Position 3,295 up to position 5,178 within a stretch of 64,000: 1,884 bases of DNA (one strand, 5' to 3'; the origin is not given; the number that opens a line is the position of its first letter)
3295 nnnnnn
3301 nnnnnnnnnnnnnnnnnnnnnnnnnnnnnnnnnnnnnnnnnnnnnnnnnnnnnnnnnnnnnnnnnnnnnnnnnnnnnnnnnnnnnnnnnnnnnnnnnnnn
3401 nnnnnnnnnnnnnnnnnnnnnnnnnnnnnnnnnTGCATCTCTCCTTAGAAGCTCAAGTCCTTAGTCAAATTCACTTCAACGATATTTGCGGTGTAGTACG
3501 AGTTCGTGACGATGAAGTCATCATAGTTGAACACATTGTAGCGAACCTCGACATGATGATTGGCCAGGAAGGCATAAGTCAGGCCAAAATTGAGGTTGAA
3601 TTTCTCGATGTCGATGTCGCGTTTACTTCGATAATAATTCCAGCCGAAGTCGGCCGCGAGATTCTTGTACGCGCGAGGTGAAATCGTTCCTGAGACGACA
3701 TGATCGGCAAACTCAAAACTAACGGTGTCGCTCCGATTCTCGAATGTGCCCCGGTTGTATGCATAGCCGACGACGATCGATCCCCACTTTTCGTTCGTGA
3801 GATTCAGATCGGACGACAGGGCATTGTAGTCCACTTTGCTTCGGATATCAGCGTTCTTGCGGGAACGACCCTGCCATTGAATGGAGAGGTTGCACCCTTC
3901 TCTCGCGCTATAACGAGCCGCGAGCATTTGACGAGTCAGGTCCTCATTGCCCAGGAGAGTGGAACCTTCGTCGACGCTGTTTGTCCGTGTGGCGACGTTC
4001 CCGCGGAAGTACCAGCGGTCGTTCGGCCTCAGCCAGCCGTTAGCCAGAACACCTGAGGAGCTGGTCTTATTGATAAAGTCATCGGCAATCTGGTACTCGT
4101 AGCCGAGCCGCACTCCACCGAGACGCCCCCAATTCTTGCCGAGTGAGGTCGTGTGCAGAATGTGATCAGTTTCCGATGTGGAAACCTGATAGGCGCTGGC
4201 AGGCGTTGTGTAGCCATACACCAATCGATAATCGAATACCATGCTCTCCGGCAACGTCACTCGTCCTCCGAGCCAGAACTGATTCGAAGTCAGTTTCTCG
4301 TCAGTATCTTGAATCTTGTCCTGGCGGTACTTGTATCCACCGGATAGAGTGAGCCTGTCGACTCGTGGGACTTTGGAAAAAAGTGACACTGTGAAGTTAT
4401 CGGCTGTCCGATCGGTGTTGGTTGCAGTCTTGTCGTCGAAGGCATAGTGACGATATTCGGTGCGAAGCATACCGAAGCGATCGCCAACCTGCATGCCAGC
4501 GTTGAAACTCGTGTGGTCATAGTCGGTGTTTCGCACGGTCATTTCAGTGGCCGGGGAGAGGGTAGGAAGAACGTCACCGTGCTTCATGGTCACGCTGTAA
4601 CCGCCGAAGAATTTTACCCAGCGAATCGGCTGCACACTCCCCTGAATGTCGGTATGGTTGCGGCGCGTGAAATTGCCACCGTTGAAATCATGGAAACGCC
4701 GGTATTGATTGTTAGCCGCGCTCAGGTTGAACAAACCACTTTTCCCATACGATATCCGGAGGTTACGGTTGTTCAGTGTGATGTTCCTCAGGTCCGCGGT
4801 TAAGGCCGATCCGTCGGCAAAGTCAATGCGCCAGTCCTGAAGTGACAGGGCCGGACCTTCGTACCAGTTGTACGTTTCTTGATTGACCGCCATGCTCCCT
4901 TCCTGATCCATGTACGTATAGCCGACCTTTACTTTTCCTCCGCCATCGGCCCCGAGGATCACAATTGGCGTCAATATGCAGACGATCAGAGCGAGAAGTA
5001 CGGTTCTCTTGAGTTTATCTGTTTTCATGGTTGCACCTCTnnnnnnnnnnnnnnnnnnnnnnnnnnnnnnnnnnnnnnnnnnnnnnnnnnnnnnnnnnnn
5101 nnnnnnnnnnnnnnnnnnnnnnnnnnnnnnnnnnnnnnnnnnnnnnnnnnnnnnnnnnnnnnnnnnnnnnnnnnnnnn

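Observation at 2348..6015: Compact three-gene porin-cytochrome conduit (decaheme, barrel, hexaheme lipoprotein) with non-canonical order and sizes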

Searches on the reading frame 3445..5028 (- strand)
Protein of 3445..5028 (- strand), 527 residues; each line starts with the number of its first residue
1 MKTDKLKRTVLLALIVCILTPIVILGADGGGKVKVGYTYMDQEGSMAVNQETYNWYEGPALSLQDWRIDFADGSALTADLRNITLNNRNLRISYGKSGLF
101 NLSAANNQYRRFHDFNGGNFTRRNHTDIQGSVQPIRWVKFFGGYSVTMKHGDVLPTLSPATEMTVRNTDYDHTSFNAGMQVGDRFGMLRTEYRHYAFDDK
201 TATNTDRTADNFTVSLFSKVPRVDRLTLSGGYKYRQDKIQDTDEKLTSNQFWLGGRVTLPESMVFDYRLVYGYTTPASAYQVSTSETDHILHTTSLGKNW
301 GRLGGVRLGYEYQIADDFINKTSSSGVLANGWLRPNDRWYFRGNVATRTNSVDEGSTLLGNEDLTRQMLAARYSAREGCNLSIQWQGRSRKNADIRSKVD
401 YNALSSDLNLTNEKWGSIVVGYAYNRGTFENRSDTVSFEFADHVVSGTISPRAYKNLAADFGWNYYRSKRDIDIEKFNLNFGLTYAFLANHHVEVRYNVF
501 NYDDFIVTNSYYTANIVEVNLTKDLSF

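Call 4: search_protein_families(library=pfam, proteins=[window:3445-5028:-], max_evalue=1)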
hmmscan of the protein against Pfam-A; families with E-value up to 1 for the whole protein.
window:3445-5028:- (527 aa): 0 families

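Call 5: search_protein_families(library=ncbifam, proteins=[window:3445-5028:-], max_evalue=1)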
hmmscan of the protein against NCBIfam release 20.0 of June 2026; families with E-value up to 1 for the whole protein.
window:3445-5028:- (527 aa): 0 families

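Call 7: find_homologous_proteins(query=window:3445-5028:-, max_evalue=0.001)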
Query window:3445-5028:- (527 aa): 86 proteins with E <= 0.001 among 8000 candidates.
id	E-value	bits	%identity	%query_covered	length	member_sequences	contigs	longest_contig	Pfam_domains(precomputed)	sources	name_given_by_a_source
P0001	0.0e+0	1211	100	100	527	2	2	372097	-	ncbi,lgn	-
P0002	4.9e-174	598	53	99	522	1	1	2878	-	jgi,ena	-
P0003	9.4e-172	591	52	99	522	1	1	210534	-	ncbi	ncbi:MAG: hypothetical protein AB1644_08330 [Candidatus Zixiibacteriota bacterium]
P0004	7.2e-171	588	51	98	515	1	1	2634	-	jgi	jgi:hypothetical protein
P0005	1.8e-167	576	51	100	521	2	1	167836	-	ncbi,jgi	-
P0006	2.6e-165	569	51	98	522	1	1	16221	-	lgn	-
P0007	5.0e-153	529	46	98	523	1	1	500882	-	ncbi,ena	-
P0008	9.5e-151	521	49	94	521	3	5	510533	-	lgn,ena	-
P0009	2.1e-148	514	46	98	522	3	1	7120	-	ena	-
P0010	3.7e-148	513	47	98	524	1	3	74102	-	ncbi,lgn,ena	-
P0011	4.7e-148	512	47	96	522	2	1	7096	-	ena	-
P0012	4.8e-148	512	46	99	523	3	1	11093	PF13505.13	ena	-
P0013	9.8e-148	511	46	99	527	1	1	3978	-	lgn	-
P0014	1.2e-147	511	46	100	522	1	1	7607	-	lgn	-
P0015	1.4e-145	504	47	96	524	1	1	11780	-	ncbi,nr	ncbi:MAG: hypothetical protein HY851_03860 [candidate division Zixibacteria bacterium]|nr:hypothetic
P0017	2.7e-144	500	45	98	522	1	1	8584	PF11854.15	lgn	-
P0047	1.9e-104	369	39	97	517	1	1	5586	PF11854.15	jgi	jgi:hypothetical protein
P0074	1.8e-88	316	34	99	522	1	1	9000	PF11854.15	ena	-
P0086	7.5e-75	271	32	97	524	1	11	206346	PF11854.15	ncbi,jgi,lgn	-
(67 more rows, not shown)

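Call 10: search_protein_families(library=pfam, alignment_id=A1, max_evalue=0.1)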
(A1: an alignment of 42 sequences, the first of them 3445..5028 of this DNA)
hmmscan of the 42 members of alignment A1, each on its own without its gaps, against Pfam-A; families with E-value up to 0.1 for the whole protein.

A. member 1, window:3445-5028:- (527 aa): 0 families

B. families by the number of members that match (of 42 scanned): 11 families
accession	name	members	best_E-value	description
PF11854.14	MtrB_PioB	9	7.4e-07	Putative outer membrane beta-barrel porin, MtrB/PioB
PF13505.12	OMP_b-brl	2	8.4e-05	Outer membrane protein beta-barrel domain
PF11383.14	DUF3187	1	0.0068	Protein of unknown function (DUF3187)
PF09116.15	gp45-slide_C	1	0.0091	gp45 sliding clamp, C terminal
PF02530.20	Porin_2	1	0.02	Porin subfamily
PF22095.1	BT_3535-like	1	0.033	BT_3535-like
PF13609.12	Porin_4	1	0.034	Gram-negative porin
PF11751.14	PorP_SprF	1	0.034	Type IX secretion system membrane protein PorP/SprF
PF21955.1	CarG-like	1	0.058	Carbapenem resistance protein CarG-like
PF24335.1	DUF7503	1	0.082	Family of unknown function (DUF7503)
PF05261.17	Tra_M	1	0.083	TraM protein, DNA-binding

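Call 11: search_solved_structures(query=A1, max_evalue=10, show_alignments=1)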
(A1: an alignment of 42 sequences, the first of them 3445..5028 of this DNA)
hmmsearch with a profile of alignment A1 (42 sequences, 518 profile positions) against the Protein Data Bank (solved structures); distinct sequences matched with E-value up to 10: 0.

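Call 12: find_encoding_contigs(protein=P0001, flank=6000, max_places=3)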
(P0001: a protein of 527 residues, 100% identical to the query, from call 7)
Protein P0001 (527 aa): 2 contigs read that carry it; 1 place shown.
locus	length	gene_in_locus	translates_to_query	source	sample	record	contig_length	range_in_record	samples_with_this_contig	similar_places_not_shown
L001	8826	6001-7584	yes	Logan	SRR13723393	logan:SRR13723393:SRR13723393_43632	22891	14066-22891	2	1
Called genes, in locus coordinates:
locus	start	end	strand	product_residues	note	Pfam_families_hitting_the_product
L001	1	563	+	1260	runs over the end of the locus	PF11845:Tll0287-like, PF00989:PAS, PF13188:PAS_8, PF13426:PAS_9, PF08447:PAS_3, PF08448:PAS_4, PF00989:PAS, PF13426:PAS_9, +10 more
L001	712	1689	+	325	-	PF01408:GFO_IDH_MocA, PF02894:GFO_IDH_MocA_C, PF22725:GFO_IDH_MocA_C3 (weak)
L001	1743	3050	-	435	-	PF02812:ELFV_dehydrog_N, PF00208:ELFV_dehydrog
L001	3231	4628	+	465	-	PF01565:FAD_binding_4, PF02913:FAD-oxidase_C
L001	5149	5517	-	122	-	-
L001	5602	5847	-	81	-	-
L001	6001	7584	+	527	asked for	-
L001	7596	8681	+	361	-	PF14537:Cytochrom_c3_2 (faint), PF22113:Mtrc-MtrF_II-IV_dom (weak), PF14522:Cytochrome_C7 (faint)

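Call 13: find_encoding_contigs(protein=P0086, flank=6000, max_places=4)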
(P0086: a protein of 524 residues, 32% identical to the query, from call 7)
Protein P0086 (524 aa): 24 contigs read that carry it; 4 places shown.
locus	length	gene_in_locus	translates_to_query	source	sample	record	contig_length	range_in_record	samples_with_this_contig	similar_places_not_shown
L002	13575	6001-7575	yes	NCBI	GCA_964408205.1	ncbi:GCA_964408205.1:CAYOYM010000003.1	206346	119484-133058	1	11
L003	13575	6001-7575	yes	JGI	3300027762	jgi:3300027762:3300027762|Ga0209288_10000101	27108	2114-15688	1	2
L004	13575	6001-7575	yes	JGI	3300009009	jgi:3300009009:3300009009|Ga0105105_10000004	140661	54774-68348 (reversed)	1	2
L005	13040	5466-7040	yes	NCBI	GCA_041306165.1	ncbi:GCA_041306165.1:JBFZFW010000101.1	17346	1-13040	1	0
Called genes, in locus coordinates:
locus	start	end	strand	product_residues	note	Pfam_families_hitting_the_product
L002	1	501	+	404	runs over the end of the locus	-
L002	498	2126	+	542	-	PF00512:HisKA (weak), PF02518:HATPase_c, PF13581:HATPase_c_2 (weak)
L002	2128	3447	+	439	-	PF00072:Response_reg, PF00158:Sigma54_activat, PF14532:Sigma54_activ_2, PF25601:AAA_lid_14, PF02954:HTH_8, PF18024:HTH_50 (weak)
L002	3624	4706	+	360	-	-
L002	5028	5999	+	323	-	PF14537:Cytochrom_c3_2 (faint), PF22678:Cytochrom_c_NrfB-like (faint), PF09699:Paired_CXXCH_1 (weak), PF14522:Cytochrome_C7 (weak), PF09699:Paired_CXXCH_1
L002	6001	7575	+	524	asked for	PF11854:MtrB_PioB (faint)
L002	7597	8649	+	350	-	PF14537:Cytochrom_c3_2 (faint), PF22113:Mtrc-MtrF_II-IV_dom (faint)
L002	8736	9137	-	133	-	-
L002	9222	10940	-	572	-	-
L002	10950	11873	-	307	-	PF14537:Cytochrom_c3_2 (faint), PF14522:Cytochrome_C7 (faint), PF22678:Cytochrom_c_NrfB-like (weak), PF09699:Paired_CXXCH_1, PF22113:Mtrc-MtrF_II-IV_dom (weak), PF09699:Paired_CXXCH_1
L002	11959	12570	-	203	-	PF14246:TetR_C_7 (faint), PF00440:TetR_N, PF21351:TetR_C_41 (weak)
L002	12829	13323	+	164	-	PF14522:Cytochrome_C7 (faint), PF22113:Mtrc-MtrF_II-IV_dom (faint), PF13435:Cytochrome_C554, PF14537:Cytochrom_c3_2 (weak)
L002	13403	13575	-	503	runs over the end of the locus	PF03264:Cytochrom_NNT (faint), PF14522:Cytochrome_C7 (faint), PF14537:Cytochrom_c3_2 (faint)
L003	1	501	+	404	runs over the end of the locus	-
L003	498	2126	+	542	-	PF00512:HisKA (weak), PF02518:HATPase_c, PF13581:HATPase_c_2 (weak)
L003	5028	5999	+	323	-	PF14537:Cytochrom_c3_2 (faint), PF22678:Cytochrom_c_NrfB-like (faint), PF09699:Paired_CXXCH_1 (weak), PF14522:Cytochrome_C7 (weak), PF09699:Paired_CXXCH_1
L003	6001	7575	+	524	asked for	PF11854:MtrB_PioB (faint)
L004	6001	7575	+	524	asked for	PF11854:MtrB_PioB (faint)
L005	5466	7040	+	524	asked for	PF11854:MtrB_PioB (faint)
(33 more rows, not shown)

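Call 20: predict_structure(alignment_id=A1)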
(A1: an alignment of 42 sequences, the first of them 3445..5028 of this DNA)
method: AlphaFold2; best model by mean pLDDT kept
length: 527 residues; sequences in the alignment: 42
mean_pLDDT: 87.4   pTM: 0.76
mean pLDDT of the five models: 87.4, 86.1, 85.3, 84.8, 82.1
residues with pLDDT >= 90: 327; 70-90: 133; 50-70: 54; < 50: 13
segments of 3 or more residues with pLDDT < 50: 157-163
pLDDT, mean of each block of 10 residues (from residue 1): 71 72 64 95 73 82 95 95 90 96 95 74 94 96 96 59 65 97 95 96 89 96 91 95 90 96 96 77 70 96 95 86 92 96 92 73 85 93 95 78 96 94 93 69 95 95 89 82 95 96 66 91 94
secondary structure, 60 per line:
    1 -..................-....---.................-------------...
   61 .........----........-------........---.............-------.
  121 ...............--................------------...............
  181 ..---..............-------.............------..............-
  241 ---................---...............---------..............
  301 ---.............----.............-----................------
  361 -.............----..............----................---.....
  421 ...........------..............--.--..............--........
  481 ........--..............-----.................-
elements in order: H2-19 H21-24 E28-44 E58-69 E74-81 E89-96 E100-112 E120-135 E138-153 E166-182 E186-199 E207-219 E226-239 E244-259 E263-277 E287-300 E304-316 E321-333 E339-354 E362-374 E379-392 E397-412 E416-431 E438-451 E457-470 E473-488 E491-504 E510-526

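Call 25: fold_search(model_id=the predicted structure, library=pdb)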
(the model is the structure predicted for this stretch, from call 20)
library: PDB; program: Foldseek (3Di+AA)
matches with E <= 10: 786; with E <= 0.001: 255
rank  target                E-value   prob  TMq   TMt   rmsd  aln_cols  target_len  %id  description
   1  6r2q_B                1.1e-15  1.00  0.73  0.60   7.0       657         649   12  Structure of the Mtr complex (released 2020-04-22)
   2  1nqg                  1.0e-08  1.00  0.48  0.44   7.8       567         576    8  OUTER MEMBRANE COBALAMIN TRANSPORTER (BTUB) FROM E. COLI, WITH BOUND CALCIUM (released 2003-04-29)
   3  3m8d                  6.1e-08  1.00  0.48  0.44   9.8       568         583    8  Crystal structure of spin-labeled BtuB V10R1 with bound calcium and cyanocobalamin (released 2010-09-15)
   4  3rgn                  8.5e-08  1.00  0.46  0.44  11.0       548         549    8  Crystal structure of spin-labeled BtuB W371R1 (released 2011-10-26)
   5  9dhe                  1.1e-07  1.00  0.50  0.44   9.8       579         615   10  The crystal structure on the heme/hemoglobin transporter ChuA, in complex with heme (released 2025-05-21)
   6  9nn6_A                1.3e-07  1.00  0.52  0.45   9.3       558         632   11  E. coli Cir in Complex with the RBD of Microcin V (released 2025-09-24)
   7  4rdr                  1.5e-07  1.00  0.51  0.40  10.1       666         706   11  Structure of the bacterial Zn-transporter ZnuD from Neisseria meningitidis (locked conformation bound to zinc and cadmiu (released 2015-08-19)
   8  4rvw                  1.5e-07  1.00  0.49  0.44  11.2       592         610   12  Structure of the bacterial Zn-transporter ZnuD from Neisseria meningitidis (soaked with 20 micromolar Zinc) (released 2015-08-19)
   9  9c4o                  1.5e-07  1.00  0.48  0.40   9.1       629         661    9  Cryo-EM structure of PqqU with ligand PQQ (released 2024-06-19)
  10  9dis_B                1.7e-07  1.00  0.50  0.43   8.3       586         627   10  Cryo-EM structure of the heme/hemoglobin transporter ChuA, in complex with de novo designed binder H3 (released 2025-05-21)
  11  2hdi_A                2.3e-07  1.00  0.50  0.45  10.4       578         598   10  Crystal structure of the Colicin I receptor Cir from E.coli in complex with receptor binding domain of Colicin Ia. (released 2007-05-08)
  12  2gsk_A                2.4e-07  1.00  0.47  0.43  10.0       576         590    9  Structure of the BtuB:TonB Complex (released 2006-06-13)
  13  3fhh                  2.4e-07  1.00  0.51  0.45   9.5       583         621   11  Crystal structure of the heme/hemoglobin outer membrane transporter ShuA from Shigella dysenteriae (released 2009-07-14)
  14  9dir_B                2.7e-07  1.00  0.50  0.44   8.8       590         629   10  Cryo-EM structure of the heme/hemoglobin transporter ChuA, in complex with de novo designed binder G7 (released 2025-05-21)
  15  3m8b                  3.1e-07  1.00  0.47  0.45   7.9       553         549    8  Crystal structure of spin-labeled BtuB V10R1 in the apo state (released 2010-09-15)
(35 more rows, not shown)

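Call 28: find_related_loci(query=A1, collection=genome_contigs, flank=8000)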
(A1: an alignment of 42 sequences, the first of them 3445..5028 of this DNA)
Query A1 (527 aa) in genome_contigs; peptide patterns used: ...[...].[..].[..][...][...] (x = any residue, [..] = any of these).
66 stretches matched a pattern; 60 encode a relative of the query (tblastn E <= 1e-3); 60 distinct loci.
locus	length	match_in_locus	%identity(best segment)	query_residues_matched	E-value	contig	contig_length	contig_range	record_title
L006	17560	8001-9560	48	1-527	4e-159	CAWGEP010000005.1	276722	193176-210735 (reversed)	MAG: uncultured bacterium isolate MFD01872.bin.1.291 genome assembly, contig: contig_49311, whole genome shotgun sequenc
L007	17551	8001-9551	46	10-527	4e-157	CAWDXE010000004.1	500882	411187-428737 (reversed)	MAG: uncultured candidate division Zixibacteria bacterium isolate MFD05942.bin.2.290 genome assembly, contig: contig_318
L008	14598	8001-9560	47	5-526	1e-153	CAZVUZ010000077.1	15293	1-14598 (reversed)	MAG TPA_asm: uncultured Ignavibacteriales bacterium isolate binchicken_co42_518 genome assembly, contig: NODE_5583_lengt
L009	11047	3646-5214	46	1-527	1e-151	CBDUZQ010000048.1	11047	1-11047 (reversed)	MAG TPA_asm: uncultured bacterium isolate SRR22302363_binner12_Refined_60 genome assembly, contig: ERZ25749332.3333, who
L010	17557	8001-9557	45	5-527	1e-149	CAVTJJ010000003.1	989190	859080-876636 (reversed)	MAG: uncultured candidate division Zixibacteria bacterium isolate MFD05942.bin.1.404 genome assembly, contig: contig_177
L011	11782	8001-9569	45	1-527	3e-149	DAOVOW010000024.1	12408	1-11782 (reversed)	MAG TPA_asm: bacterium isolate CSMAG_1533 CSMAG_1533_k141_1554084_length_12408_cov_68.4941, whole genome shotgun sequenc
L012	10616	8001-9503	47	23-527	3e-148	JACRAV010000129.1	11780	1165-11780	MAG: Candidatus Zixiibacteriota bacterium isolate NC_groundwater_1603_Pr3_B-0.1um_57_8 SR-2_scaffold_141_1234958, whole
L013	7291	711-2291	45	5-527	6e-147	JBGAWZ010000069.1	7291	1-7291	MAG: Candidatus Zixiibacteriota bacterium isolate MAG_AAO_AS.78 AAOAS-78_scaffold_19453, whole genome shotgun sequence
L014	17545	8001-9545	45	10-527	9e-147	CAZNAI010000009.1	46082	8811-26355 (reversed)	MAG TPA_asm: uncultured Ignavibacteriales bacterium isolate binchicken_co200_62 genome assembly, contig: k141_237774, wh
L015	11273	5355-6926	44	4-527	3e-145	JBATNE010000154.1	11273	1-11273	MAG: Candidatus Zixiibacteriota bacterium isolate MFD10473_ilm_asm_bin15 k127_115400, whole genome shotgun sequence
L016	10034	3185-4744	44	4-527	5e-143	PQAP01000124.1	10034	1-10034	MAG: candidate division GN15 bacterium isolate FeB_12 scaffold124, whole genome shotgun sequence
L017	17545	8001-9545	46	6-527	7e-142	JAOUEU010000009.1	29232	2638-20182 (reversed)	MAG: Candidatus Zixiibacteriota bacterium isolate 4_1_July_SF_Bin17 4_1_July_SF_Bin17_scaffold_557_c1, whole genome shot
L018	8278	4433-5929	44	25-527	1e-138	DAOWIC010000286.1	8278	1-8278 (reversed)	MAG TPA_asm: Calditrichota bacterium isolate CSMAG_2033 CSMAG_2033_k141_3168573_length_8278_cov_23.0000, whole genome sh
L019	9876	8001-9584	44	1-527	2e-137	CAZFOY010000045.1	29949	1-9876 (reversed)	MAG TPA_asm: uncultured Ignavibacteriales bacterium isolate binchicken_co224_254 genome assembly, contig: NODE_1274_leng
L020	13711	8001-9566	42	1-527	3e-135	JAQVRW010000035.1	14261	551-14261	MAG: Candidatus Zixiibacteriota bacterium isolate STF1_26 NODE_11999_length_14261_cov_2.798571_Sandtown_F1, whole genome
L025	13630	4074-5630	35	1-527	2e-108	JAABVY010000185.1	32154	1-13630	MAG: Candidatus Zixiibacteriota bacterium isolate ACK-K077 K_merged_R1_(paired)_contig_74158, whole genome shotgun seque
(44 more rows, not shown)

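Call 41: search_protein_families(library=ncbifam, proteins=[L009:7546-9111:+, L009:9326-9856:+, L009:5225-7345:+, L020:3218-5194:+, L025:8326-9594:-], max_evalue=0.001)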
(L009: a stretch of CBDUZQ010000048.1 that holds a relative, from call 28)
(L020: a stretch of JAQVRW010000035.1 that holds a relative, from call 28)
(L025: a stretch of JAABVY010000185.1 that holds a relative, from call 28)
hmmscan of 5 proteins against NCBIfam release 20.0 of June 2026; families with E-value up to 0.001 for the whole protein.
L009:7546-9111:+ (521 aa): 2 families
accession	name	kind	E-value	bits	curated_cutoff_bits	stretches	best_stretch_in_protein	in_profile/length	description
TIGR03153.1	cytochr_NrfH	equivalog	1.7e-13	50.8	134.2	1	123-228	7-109/138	cytochrome c nitrite reductase small subunit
NF011606.0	PRK15032.1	equivalog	1.1e-05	24.8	455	1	109-203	7-105/390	pentaheme c-type cytochrome TorC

L009:9326-9856:+ (176 aa): 6 families
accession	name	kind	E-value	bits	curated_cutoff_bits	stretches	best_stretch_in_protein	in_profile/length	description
NF041198.1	UshA_like_PCGU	equivalog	2.3e-25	89.1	275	1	30-146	394-516/519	UshA-like (seleno)protein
NF043010.1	Cyt554_Nsmonas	equivalog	1.2e-10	41.2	400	1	38-113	25-124/238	cytochrome c-550 CycA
NF041028.1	decahem_GSU2203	exception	9.1e-08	31.7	325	1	98-170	68-140/317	GSU2203 family decaheme c-type cytochrome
TIGR03508.1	decahem_SO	subfamily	1.2e-07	31.4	192.2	1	95-145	32-84/258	DmsE family decaheme c-type cytochrome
NF047727.1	4hemeCytCCctA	equivalog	4.3e-05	23.6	180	0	74-117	34-77/109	tetraheme c-type cytochrome CctA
TIGR01905.1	paired_CXXCH_1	subfamily_domain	5.9e-05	22.9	25.2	0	130-142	27-39/41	doubled CXXCH domain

L009:5225-7345:+ (706 aa): 2 families
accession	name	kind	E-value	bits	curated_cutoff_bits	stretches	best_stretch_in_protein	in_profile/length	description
NF041198.1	UshA_like_PCGU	equivalog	4.4e-14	52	275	1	144-210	443-509/519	UshA-like (seleno)protein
TIGR03153.1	cytochr_NrfH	equivalog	8.4e-08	32.4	134.2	1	267-384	30-134/138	cytochrome c nitrite reductase small subunit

L020:3218-5194:+ (658 aa): 5 families
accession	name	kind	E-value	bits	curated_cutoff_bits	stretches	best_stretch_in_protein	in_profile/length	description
TIGR01583.1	formate-DH-gamm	equivalog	1e-12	48.5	115.85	1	405-588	1-172/204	formate dehydrogenase subunit gamma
TIGR04257.1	nanowire_3heme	domain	1.8e-09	37.6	40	0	105-141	24-60/75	c(7)-type cytochrome triheme domain-containing protein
NF007924.0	PRK10639.1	equivalog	1.2e-06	28.4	341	1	403-613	4-196/211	formate dehydrogenase cytochrome b556 subunit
NF008659.0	PRK11659.1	equivalog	4.6e-05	23.2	184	0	25-67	45-87/188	cytochrome c nitrite reductase pentaheme subunit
TIGR03146.1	cyt_nit_nrfB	equivalog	0.00016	22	166.6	0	25-140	10-117/145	cytochrome c nitrite reductase pentaheme subunit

L025:8326-9594:- (422 aa): 4 families
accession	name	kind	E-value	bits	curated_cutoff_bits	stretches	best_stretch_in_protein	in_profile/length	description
TIGR03508.1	decahem_SO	subfamily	5.7e-15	55.5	192.2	2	121-301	14-184/258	DmsE family decaheme c-type cytochrome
TIGR03507.1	decahem_SO1788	subfamily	3e-09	35.9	209.3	1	234-330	245-342/672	OmcA/MtrC family decaheme c-type cytochrome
TIGR01905.1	paired_CXXCH_1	subfamily_domain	2.1e-07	30.7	25.2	0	141-177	7-38/41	doubled CXXCH domain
NF045713.1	CxxCH_16_HmcA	equivalog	0.0001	21.1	400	0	91-199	129-226/541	sulfate respiration complex hexadecaheme cytochrome HmcA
